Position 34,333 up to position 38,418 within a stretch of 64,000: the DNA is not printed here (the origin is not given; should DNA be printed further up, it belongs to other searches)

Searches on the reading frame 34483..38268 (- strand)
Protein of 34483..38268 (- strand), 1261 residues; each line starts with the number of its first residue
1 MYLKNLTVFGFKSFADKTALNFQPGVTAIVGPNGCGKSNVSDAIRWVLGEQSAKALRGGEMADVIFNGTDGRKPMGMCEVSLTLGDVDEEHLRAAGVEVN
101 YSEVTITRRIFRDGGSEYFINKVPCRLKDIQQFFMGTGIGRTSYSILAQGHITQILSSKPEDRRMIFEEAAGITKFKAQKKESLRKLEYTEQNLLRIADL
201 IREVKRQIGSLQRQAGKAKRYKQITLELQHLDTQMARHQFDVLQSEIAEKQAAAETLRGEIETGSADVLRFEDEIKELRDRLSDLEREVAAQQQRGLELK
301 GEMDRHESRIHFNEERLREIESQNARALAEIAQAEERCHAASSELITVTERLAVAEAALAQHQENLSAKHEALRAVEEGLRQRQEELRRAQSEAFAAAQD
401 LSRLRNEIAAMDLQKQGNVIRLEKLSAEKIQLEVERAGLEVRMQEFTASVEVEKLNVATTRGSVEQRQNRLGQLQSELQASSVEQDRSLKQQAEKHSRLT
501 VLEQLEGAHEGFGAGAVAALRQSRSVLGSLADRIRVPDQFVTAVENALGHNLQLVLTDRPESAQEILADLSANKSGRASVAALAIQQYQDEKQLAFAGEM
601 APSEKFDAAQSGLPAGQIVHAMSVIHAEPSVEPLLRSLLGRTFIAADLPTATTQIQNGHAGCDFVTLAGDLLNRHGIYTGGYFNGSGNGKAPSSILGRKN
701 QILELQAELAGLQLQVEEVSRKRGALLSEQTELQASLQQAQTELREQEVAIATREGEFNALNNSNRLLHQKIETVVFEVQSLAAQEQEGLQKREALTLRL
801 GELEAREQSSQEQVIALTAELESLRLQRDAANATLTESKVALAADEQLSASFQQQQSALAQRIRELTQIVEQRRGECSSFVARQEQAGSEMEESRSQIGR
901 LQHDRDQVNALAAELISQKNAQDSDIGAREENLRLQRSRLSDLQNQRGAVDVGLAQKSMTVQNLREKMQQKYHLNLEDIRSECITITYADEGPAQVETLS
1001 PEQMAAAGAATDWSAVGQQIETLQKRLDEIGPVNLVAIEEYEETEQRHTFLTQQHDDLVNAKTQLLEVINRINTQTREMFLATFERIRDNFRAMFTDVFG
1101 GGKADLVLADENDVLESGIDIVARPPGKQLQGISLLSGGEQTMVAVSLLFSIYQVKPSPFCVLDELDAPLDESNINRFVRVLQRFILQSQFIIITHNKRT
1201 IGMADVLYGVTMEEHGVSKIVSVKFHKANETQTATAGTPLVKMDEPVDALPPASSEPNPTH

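Call 4: search_protein_families(library=pfam, proteins=[window:34483-38268:-], max_evalue=0.1)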
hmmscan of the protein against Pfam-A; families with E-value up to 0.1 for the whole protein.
window:34483-38268:- (1261 aa): 9 families
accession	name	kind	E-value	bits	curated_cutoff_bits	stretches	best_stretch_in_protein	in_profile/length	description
PF02463.25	SMC_N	-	2.3e-66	223.8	40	1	2-1219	1-220/220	RecF/RecN/SMC N terminal domain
PF06470.18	SMC_hinge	-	5.5e-18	65.9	22.5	1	525-652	3-113/116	SMC proteins Flexible Hinge Domain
PF13476.12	AAA_23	-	3.7e-11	44.5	27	1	6-234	2-199/201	AAA domain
PF13304.12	AAA_21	-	8.8e-11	42.8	27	1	26-130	1-119/304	AAA domain, putative AbiEii toxin, Type IV TA system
PF13175.12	AAA_15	-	1.2e-09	38.7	32.1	1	1-111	1-92/374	AAA ATPase domain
PF13555.12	AAA_29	-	0.00013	22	27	1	3-49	1-47/61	P-loop containing region of AAA domain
PF08614.16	ATG16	-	0.0077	16.9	33.7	1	240-325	97-182/200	Autophagy protein 16 (ATG16)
PF11559.13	ADIP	-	0.019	15.5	34.3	1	249-308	49-108/151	Afadin- and alpha -actinin-Binding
PF00005.33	ABC_tran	-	0.073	14.1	25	1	26-52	13-39/137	ABC transporter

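Call 6: search_protein_families(library=ncbifam, proteins=[window:34483-38268:-], max_evalue=0.1)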
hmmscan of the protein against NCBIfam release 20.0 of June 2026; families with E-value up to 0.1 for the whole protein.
window:34483-38268:- (1261 aa): 24 families
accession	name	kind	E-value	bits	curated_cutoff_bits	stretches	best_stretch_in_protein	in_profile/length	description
TIGR02168.1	SMC_prok_B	equivalog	0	1033.2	567.35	1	2-1224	1-1180/1181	chromosome segregation protein SMC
TIGR02169.1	SMC_prok_A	equivalog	1.6e-161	539.5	729.4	1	2-1225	1-1165/1165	chromosome segregation protein SMC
NF045487.1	ASRP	equivalog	3.7e-26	91.9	300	2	14-498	5-450/593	archaea-specific SMC-related protein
NF045780.1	TrlF_fam_ATP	equivalog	1.6e-14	53.7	350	1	13-493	298-776/944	TrlF family AAA-like ATPase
NF003034.1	PRK03918.1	equivalog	1.9e-14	52.7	700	2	1-456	1-427/878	DNA double-strand break repair ATPase Rad50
NF002572.0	PRK02224.1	equivalog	2.3e-13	49.4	1087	2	1-71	1-67/888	DNA double-strand break repair ATPase Rad50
TIGR00634.1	recN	equivalog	2.1e-10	40.2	407.85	2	14-435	12-401/563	DNA repair protein RecN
NF041034.1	Rad50_Sulf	equivalog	3.5e-10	38.4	1000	3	3-55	3-54/872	DNA double-strand break repair ATPase Rad50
NF002244.0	PRK01156.1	equivalog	1.3e-09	36.7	847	2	1-48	1-47/895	DNA double-strand break repair ATPase Rad50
NF041035.1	Rad50_Halo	equivalog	9.8e-08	30.8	1000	2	1-70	1-66/883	DNA double-strand break repair ATPase Rad50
NF008121.0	PRK10869.1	equivalog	1e-07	30.9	418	1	15-436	13-397/553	DNA repair protein RecN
TIGR01978.1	sufC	equivalog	3.5e-06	26.6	212.8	1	1137-1201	146-207/243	Fe-S cluster assembly ATPase SufC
TIGR04520.1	ECF_ATPase_1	equivalog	2.9e-05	23.6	315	1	1134-1207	135-206/269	energy-coupling factor transporter ATPase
TIGR01166.1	cbiO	subfamily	3.4e-05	23.4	211.8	0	1131-1196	123-185/190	cobalt ABC transporter, ATP-binding protein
TIGR04523.1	Mplasa_alph_rch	subfamily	6.2e-05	21.1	270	2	221-491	24-289/745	helix-rich protein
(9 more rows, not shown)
